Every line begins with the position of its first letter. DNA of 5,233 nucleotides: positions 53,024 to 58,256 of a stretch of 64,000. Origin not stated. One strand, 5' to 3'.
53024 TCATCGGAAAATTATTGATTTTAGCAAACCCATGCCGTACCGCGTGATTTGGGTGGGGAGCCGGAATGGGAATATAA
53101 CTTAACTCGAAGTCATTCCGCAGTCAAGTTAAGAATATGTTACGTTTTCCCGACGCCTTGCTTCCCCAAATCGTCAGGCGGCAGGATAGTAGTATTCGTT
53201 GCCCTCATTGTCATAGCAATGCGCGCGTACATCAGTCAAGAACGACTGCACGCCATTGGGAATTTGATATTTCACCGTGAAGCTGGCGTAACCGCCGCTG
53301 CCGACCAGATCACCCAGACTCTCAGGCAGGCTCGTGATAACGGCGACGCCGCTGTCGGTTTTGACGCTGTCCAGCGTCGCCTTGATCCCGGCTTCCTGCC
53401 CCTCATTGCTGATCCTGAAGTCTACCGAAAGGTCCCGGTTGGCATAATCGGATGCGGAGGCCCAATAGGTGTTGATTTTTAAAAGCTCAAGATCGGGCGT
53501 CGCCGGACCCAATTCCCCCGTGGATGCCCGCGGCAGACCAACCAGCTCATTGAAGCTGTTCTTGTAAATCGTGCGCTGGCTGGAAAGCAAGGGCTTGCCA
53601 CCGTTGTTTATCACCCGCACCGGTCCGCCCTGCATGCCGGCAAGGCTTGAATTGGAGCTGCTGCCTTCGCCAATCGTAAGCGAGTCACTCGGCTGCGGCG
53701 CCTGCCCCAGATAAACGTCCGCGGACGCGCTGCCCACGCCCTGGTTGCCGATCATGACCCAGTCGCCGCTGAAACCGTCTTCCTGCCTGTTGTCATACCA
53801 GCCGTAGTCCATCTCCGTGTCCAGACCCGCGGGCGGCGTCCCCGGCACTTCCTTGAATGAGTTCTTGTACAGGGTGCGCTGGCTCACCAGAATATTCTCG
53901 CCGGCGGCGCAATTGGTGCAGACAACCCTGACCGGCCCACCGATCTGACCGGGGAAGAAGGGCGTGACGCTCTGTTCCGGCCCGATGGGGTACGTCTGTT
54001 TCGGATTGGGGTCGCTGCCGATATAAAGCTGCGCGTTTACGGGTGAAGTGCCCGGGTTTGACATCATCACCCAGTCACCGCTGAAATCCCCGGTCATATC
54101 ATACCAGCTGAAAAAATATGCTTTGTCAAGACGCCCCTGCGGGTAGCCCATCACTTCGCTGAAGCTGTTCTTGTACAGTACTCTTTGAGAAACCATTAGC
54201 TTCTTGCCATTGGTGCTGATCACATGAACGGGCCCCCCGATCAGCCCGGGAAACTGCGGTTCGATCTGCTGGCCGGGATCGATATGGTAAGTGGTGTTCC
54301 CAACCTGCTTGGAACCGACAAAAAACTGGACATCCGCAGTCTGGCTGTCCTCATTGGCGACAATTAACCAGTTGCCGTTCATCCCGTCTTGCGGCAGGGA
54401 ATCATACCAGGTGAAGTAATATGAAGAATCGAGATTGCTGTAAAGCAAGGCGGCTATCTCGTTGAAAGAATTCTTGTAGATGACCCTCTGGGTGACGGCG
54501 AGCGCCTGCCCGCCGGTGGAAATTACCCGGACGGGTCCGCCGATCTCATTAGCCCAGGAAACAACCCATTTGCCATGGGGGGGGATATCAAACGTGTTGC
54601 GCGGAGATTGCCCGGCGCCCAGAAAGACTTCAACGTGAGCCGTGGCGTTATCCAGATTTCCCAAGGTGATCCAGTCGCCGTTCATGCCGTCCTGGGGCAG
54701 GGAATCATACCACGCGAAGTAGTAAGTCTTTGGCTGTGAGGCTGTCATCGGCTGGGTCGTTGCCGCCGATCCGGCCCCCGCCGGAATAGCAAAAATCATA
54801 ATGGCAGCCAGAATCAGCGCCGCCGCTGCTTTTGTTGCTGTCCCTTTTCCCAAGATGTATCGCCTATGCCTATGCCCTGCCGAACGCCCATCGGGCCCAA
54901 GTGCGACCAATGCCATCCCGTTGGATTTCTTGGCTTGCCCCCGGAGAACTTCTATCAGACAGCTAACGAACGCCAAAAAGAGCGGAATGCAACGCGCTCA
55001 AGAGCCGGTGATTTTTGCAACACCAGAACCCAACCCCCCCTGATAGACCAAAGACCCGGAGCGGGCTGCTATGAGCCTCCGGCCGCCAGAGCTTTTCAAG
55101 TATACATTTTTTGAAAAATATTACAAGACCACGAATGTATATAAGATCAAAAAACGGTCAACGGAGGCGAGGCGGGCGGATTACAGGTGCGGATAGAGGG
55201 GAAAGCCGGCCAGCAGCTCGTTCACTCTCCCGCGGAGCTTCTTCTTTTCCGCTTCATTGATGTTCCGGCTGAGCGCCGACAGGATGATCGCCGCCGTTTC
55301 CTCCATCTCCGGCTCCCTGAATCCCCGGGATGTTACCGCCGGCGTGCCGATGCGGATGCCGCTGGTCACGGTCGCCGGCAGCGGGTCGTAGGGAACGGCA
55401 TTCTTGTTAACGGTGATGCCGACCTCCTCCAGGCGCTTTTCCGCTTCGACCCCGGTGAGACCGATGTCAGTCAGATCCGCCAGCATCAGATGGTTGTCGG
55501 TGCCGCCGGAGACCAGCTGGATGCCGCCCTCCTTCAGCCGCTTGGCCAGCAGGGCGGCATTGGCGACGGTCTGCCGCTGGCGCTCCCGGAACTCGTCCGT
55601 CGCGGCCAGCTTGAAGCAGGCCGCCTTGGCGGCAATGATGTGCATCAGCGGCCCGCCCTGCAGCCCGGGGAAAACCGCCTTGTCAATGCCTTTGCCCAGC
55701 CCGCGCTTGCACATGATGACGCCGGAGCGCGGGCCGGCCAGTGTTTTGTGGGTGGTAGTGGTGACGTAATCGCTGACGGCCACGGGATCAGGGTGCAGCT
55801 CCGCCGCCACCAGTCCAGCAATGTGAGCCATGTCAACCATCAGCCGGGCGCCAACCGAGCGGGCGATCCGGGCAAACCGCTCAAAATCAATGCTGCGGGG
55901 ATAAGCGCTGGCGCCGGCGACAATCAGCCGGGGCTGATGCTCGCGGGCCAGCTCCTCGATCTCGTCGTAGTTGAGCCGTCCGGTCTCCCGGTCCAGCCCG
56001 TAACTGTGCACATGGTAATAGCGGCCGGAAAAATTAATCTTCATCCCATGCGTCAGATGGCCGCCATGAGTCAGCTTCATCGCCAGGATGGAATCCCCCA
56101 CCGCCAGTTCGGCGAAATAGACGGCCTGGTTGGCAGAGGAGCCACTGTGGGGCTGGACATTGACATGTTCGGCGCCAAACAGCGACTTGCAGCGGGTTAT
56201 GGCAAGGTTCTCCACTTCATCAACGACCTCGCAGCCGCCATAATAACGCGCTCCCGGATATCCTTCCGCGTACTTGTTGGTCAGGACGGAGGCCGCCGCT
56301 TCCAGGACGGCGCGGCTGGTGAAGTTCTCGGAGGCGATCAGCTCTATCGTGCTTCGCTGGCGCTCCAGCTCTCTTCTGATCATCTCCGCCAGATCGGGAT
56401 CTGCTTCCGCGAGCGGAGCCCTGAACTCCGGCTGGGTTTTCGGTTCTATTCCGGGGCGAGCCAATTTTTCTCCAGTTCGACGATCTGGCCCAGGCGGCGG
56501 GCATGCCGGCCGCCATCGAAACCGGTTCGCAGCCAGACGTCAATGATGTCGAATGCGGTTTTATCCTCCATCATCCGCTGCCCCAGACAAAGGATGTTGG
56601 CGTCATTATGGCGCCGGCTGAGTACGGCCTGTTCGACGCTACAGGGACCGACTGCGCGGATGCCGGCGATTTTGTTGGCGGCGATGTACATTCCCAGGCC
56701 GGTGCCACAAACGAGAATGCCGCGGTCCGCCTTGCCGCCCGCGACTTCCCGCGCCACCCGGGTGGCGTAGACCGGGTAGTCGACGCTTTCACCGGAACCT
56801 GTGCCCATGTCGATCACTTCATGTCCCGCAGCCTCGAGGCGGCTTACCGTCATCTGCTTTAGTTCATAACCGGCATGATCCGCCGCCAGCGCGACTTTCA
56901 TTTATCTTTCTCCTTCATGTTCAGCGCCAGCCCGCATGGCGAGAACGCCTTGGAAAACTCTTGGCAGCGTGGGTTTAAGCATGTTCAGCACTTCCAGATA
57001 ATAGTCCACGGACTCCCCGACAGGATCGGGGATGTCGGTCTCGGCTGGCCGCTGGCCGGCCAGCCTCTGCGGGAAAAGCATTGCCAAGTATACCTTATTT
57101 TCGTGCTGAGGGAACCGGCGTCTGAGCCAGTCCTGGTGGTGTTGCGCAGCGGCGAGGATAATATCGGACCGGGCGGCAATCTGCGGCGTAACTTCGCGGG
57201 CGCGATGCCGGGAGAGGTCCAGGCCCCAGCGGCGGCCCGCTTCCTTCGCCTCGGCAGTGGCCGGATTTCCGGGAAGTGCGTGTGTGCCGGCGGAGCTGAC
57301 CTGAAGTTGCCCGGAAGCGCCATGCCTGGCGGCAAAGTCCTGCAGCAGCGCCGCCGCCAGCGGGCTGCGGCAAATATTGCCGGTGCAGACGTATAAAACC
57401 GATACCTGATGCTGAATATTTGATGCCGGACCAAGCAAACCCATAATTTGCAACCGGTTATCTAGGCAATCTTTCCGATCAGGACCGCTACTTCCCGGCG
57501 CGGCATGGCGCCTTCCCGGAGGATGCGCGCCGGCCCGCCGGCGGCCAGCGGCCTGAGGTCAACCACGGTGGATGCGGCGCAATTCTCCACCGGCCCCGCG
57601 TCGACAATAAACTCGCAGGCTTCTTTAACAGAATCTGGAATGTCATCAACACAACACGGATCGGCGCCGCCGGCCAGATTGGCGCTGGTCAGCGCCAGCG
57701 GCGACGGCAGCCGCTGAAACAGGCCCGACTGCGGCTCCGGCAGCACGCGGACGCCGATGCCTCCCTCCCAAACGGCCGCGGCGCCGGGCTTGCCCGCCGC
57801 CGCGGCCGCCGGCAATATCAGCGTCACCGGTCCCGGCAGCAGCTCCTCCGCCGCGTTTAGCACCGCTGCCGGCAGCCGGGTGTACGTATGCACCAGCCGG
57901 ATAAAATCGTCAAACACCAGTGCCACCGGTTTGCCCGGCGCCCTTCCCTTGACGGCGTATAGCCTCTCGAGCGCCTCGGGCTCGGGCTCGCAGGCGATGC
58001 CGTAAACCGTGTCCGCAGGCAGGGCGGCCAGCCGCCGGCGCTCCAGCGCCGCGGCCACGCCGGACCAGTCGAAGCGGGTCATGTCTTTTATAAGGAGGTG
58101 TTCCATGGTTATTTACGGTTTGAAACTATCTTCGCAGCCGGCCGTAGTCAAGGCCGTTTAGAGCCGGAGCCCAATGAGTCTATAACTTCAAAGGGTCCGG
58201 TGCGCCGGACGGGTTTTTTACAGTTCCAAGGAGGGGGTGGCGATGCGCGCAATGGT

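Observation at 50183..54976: Two large secreted proteins built from an unrecognised ~95-aa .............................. repeat, inserted in the glyA-atp synteny block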

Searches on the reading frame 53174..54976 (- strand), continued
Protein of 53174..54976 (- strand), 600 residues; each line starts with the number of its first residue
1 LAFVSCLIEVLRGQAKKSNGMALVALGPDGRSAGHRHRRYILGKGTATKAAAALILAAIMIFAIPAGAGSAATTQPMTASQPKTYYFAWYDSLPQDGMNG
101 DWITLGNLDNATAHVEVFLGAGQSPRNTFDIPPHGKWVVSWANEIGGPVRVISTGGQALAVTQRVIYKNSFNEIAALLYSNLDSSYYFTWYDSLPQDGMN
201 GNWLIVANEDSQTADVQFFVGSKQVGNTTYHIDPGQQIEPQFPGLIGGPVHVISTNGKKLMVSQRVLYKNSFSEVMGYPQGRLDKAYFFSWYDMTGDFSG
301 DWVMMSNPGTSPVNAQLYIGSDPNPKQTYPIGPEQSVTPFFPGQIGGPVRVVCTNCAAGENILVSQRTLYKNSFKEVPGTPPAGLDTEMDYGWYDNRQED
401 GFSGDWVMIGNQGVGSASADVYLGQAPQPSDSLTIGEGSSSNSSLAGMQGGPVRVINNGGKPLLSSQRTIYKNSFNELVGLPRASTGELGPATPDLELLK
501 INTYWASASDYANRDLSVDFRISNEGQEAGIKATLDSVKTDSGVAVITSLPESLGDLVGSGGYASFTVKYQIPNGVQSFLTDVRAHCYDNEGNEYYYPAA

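Call 32: search_protein_families(library=pfam, proteins=[P0038, P0032, P0039, P0059, P0087, P0091, P0108, P0112, P0118, P0099], max_evalue=0.01)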
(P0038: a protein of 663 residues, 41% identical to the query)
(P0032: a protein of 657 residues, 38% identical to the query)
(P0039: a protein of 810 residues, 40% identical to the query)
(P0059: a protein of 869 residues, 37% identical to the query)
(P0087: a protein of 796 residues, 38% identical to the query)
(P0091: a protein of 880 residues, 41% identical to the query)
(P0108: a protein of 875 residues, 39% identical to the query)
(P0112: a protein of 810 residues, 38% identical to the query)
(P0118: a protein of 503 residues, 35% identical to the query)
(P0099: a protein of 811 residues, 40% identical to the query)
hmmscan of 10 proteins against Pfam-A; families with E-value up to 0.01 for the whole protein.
P0038 (663 aa): 1 family
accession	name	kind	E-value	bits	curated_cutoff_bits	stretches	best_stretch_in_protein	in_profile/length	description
PF01832.25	Glucosaminidase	-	9.4e-06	26.7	30.2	1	97-224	2-120/123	Mannosyl-glycoprotein endo-beta-N-acetylglucosaminidase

P0032 (657 aa): 2 families
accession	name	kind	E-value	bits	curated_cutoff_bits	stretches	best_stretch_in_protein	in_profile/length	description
PF00188.32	CAP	-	3.2e-24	86.5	21.1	1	46-165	1-117/117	Cysteine-rich secretory protein family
PF17957.7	Big_7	-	1.2e-16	61.5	24.1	1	175-240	1-68/70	Bacterial Ig domain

P0039 (810 aa): 2 families
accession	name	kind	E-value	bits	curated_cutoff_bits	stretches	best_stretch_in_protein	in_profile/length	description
PF19077.6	Big_13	-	2.2e-08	34.9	27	1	194-252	39-102/102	Bacterial Ig-like domain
PF17996.7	CE2_N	-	0.0074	16.8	27.9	0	188-254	37-102/108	Carbohydrate esterase 2 N-terminal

P0059 (869 aa): 2 families
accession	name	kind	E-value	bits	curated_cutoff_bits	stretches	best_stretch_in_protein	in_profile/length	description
PF05547.17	Peptidase_M6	-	4e-11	43.1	22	1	74-235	127-293/294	Immune inhibitor A peptidase M6, catalytic domain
PF05506.17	PLipase_C_C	-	1.1e-05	26.7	24.4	0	590-628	15-53/80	Bacterial phospholipase C, C-terminal domain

P0087 (796 aa): 3 families
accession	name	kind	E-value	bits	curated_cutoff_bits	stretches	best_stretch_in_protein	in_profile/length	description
PF17957.7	Big_7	-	4.7e-19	69.2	24.1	1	321-388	1-70/70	Bacterial Ig domain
PF02156.21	Glyco_hydro_26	-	1.7e-15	57.6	20.2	1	111-211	138-232/311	Glycosyl hydrolase family 26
PF19077.6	Big_13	-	3.3e-05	24.8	27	1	342-402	33-95/102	Bacterial Ig-like domain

P0091 (880 aa): 2 families
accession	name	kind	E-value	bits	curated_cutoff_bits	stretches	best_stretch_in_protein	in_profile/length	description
PF24156.1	DUF7407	-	7.7e-05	23.4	28.2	0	809-836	31-58/74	Domain of unknown function (DUF7407)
PF03659.20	Glyco_hydro_71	-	0.0024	17.2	34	0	592-652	307-365/375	Glycosyl hydrolase family 71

P0108 (875 aa): 2 families
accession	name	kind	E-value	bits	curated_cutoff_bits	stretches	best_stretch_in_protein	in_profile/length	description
PF03659.20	Glyco_hydro_71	-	7.4e-05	22.1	34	0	587-647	307-365/375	Glycosyl hydrolase family 71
PF24156.1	DUF7407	-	0.00099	19.8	28.2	0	807-832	34-59/74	Domain of unknown function (DUF7407)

P0112 (810 aa): 2 families
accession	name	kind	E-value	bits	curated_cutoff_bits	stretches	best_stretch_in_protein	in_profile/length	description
PF00082.27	Peptidase_S8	-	4.3e-61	207.2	21.8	1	147-397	2-288/288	Subtilase family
PF22148.1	Fervidolysin_NPro-like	-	1.6e-14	54.5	21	1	34-111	5-81/81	Fervidolysin N-terminal prodomain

P0118 (503 aa): 0 families

P0099 (811 aa): 2 families
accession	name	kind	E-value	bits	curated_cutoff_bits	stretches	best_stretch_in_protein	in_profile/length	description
PF19077.6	Big_13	-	3.3e-12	47.2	27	1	218-282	34-102/102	Bacterial Ig-like domain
PF17957.7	Big_7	-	1.2e-05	26.3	24.1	1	193-261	5-69/70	Bacterial Ig domain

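Call 65: search_protein_families(library=pfam, proteins=[L039:1904-5464:+, L039:5682-9167:+, L040:6513-9290:+, L041:5946-9194:+, L044:2897-6826:+], max_evalue=0.001)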
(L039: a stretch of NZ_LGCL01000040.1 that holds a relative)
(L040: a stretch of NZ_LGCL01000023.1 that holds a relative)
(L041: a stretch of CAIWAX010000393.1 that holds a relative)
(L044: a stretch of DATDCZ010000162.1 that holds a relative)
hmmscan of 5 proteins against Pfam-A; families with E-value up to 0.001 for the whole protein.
L039:1904-5464:+ (1187 aa): 4 families
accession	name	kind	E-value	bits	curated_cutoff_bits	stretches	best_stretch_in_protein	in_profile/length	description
PF02868.21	Peptidase_M4_C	-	5.6e-27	95.1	24.4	1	381-518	8-145/165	Thermolysin metallopeptidase, alpha-helical domain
PF07504.19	FTP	-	8.8e-14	51.5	21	1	119-167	2-50/51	Fungalysin/Thermolysin Propeptide Motif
PF01447.24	Peptidase_M4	-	7.9e-11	43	22.4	1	296-369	63-144/145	Thermolysin metallopeptidase, catalytic domain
PF20773.4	InhA-like_MAM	-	3.7e-05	23.7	26.9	1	644-734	64-152/191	Immune inhibitor A-like, MAM domain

L039:5682-9167:+ (1162 aa): 5 families
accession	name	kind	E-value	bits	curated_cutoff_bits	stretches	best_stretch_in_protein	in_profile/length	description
PF02868.21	Peptidase_M4_C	-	3.6e-32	112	24.4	1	372-529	1-158/165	Thermolysin metallopeptidase, alpha-helical domain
PF01447.24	Peptidase_M4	-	2.2e-24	87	22.4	1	264-369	27-145/145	Thermolysin metallopeptidase, catalytic domain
PF07504.19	FTP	-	3.6e-10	40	21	1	118-165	3-50/51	Fungalysin/Thermolysin Propeptide Motif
PF20773.4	InhA-like_MAM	-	4.5e-10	39.8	26.9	1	622-733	52-162/191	Immune inhibitor A-like, MAM domain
PF21471.3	Reelin_subrepeat-B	-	0.00065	19.9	27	0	634-733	39-126/127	Reelin subrepeat B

L040:6513-9290:+ (926 aa): 1 family
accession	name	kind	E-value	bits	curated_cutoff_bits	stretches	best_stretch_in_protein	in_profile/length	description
PF06739.17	SBBP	-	7.4e-17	61.5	20.5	2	180-208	1-30/38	Beta-propeller repeat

L041:5946-9194:+ (1083 aa): 2 families
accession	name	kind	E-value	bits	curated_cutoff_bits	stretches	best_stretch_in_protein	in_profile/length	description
PF19078.6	Big_12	-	3e-07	31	27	1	565-664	1-95/102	Bacterial Ig-like domain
PF13205.12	Big_5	-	0.00025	22.2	23.6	1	565-670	1-105/105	Bacterial Ig-like domain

L044:2897-6826:+ (1310 aa): 0 families

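Call 82: find_related_loci(query=A1, collection=viral_contigs, flank=6000)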
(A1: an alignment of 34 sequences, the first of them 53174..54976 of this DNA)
Query A1 (600 aa) in viral_contigs; peptide patterns used: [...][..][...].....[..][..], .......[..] (x = any residue, [..] = any of these).
50 stretches matched a pattern, but none encodes a relative of the query by tblastn (E <= 1e-3).

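Call 84: find_related_loci(query=A6, collection=viral_contigs, flank=6000)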
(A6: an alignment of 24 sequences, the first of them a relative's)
Query A6 (663 aa) in viral_contigs; peptide patterns used: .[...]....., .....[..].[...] (x = any residue, [..] = any of these).
43 stretches matched a pattern, but none encodes a relative of the query by tblastn (E <= 1e-3).

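Call 92: search_protein_families(library=padloc, proteins=[window:53174-54976:-], max_evalue=0.01)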
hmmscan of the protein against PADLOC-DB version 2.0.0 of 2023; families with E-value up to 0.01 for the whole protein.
window:53174-54976:- (600 aa): 0 families

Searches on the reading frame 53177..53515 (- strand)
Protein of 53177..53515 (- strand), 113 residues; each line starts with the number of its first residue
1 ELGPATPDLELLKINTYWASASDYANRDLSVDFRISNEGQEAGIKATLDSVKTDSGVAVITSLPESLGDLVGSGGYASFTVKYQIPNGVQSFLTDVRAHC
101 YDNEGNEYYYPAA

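Call 91: search_solved_structures(query=window:53177-53515:-, max_evalue=5)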
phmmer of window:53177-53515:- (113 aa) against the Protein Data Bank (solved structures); distinct sequences matched with E-value up to 5: 1.
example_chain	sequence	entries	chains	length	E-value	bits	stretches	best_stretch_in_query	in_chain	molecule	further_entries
7on7_A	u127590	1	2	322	0.4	14.3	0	37-80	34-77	SAKe6BE-L2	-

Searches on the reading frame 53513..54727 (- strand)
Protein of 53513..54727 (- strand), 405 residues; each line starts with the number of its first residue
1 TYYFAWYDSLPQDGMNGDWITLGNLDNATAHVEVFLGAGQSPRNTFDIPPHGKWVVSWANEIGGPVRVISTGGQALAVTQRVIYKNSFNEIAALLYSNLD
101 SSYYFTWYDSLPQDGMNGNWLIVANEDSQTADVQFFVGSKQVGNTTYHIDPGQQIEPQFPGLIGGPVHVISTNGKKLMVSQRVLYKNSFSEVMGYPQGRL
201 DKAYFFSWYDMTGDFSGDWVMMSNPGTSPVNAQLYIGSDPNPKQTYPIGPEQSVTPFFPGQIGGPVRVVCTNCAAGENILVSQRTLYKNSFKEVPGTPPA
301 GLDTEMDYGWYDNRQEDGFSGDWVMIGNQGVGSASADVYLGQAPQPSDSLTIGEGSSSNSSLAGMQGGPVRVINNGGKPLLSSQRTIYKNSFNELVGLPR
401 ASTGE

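Call 70: search_dna_similar(query=window:53513-54727:-, collection=plasmids, mode=protein, max_evalue=0.001, max_rows=20)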
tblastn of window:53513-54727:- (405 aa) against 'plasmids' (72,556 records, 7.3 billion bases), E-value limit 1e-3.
No match.

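Call 85: search_dna_similar(query=window:53513-54727:-, collection=phages, mode=protein, max_evalue=0.001, max_rows=10)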
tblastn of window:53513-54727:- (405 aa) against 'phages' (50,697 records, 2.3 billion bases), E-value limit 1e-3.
No match.
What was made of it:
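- No phage endolysins with the cassette were found, although they would have been independent support (calls 82, 84, 85).
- Tried and rejected: There were no hits in IMG/VR with two pattern sets, in GenBank phages, or in PLSDB (calls 70, 82, 84, 85).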

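Call 88: search_protein_families(library=pfam, proteins=[window:53516-54727:-], max_evalue=10)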
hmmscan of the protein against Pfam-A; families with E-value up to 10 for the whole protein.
window:53516-54727:- (404 aa): 2 families
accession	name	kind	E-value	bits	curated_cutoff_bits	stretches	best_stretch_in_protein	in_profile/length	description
PF05506.17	PLipase_C_C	-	0.00017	22.9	24.4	0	120-159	15-54/80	Bacterial phospholipase C, C-terminal domain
PF16217.10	M64_N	-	0.31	11.1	27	0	78-91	61-74/122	Peptidase M64 N-terminus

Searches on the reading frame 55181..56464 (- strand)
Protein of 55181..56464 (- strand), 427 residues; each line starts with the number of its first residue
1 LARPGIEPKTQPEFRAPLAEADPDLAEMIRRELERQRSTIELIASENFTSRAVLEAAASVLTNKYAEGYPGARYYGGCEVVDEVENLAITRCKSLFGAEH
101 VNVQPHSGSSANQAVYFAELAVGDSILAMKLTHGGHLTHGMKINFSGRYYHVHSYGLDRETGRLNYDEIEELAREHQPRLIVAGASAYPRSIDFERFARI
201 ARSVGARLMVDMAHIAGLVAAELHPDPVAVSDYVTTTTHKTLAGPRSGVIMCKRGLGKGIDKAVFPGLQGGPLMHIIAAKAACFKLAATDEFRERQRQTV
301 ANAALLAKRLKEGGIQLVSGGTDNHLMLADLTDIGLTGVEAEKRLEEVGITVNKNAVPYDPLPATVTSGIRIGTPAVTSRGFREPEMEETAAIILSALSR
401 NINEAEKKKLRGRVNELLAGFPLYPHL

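Call 89: search_protein_families(library=pfam, proteins=[window:55181-56464:-], max_evalue=0.00001)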
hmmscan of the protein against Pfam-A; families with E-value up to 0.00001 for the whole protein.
window:55181-56464:- (427 aa): 2 families
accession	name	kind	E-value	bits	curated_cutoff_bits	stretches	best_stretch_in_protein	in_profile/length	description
PF00464.25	SHMT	-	7e-158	525.8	27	1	18-394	1-399/399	Serine hydroxymethyltransferase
PF00155.27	Aminotran_1_2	-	2e-06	27.7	19.7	1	49-334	18-313/361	Aminotransferase class I and II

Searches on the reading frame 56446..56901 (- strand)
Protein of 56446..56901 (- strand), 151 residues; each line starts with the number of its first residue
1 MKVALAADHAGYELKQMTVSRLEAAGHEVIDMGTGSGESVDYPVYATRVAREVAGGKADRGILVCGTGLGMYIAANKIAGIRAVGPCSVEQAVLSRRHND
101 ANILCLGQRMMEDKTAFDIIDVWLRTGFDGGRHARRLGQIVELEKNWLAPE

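Call 89: search_protein_families(library=pfam, proteins=[window:56446-56901:-], max_evalue=0.00001)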
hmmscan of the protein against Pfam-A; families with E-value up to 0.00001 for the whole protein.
window:56446-56901:- (151 aa): 1 family
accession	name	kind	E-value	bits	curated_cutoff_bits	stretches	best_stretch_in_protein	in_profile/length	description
PF02502.23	LacAB_rpiB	-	6.3e-52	175.7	24.7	1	3-140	1-138/138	Ribose/Galactose Isomerase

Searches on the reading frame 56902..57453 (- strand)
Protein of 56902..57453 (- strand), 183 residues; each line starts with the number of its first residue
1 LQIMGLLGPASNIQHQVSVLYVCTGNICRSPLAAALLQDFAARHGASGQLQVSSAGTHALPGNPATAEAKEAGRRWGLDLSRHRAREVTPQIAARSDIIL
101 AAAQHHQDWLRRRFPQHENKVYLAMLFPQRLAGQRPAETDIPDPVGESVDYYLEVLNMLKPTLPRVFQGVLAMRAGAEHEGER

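Call 89: search_protein_families(library=pfam, proteins=[window:56902-57453:-], max_evalue=0.00001)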
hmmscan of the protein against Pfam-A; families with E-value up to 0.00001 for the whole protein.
window:56902-57453:- (183 aa): 1 family
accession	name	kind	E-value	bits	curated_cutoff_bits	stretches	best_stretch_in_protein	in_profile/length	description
PF01451.26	LMWPc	-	5.5e-27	95.2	23.2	1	19-162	1-139/144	Low molecular weight phosphotyrosine protein phosphatase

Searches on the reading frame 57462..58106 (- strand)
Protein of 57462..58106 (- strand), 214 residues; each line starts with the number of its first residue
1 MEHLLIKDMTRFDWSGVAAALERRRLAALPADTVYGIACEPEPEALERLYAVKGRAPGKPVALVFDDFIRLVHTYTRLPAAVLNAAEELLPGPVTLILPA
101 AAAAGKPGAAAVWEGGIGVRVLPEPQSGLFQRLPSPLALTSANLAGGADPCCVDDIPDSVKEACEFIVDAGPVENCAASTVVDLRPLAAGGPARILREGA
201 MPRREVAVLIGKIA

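Call 89: search_protein_families(library=pfam, proteins=[window:57462-58106:-], max_evalue=0.00001)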
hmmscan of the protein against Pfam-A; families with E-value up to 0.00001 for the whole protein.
window:57462-58106:- (214 aa): 1 family
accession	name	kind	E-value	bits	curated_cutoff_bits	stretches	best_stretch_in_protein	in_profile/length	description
PF01300.24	Sua5_yciO_yrdC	-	4.4e-31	108.2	25.1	1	20-199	2-178/178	Telomere recombination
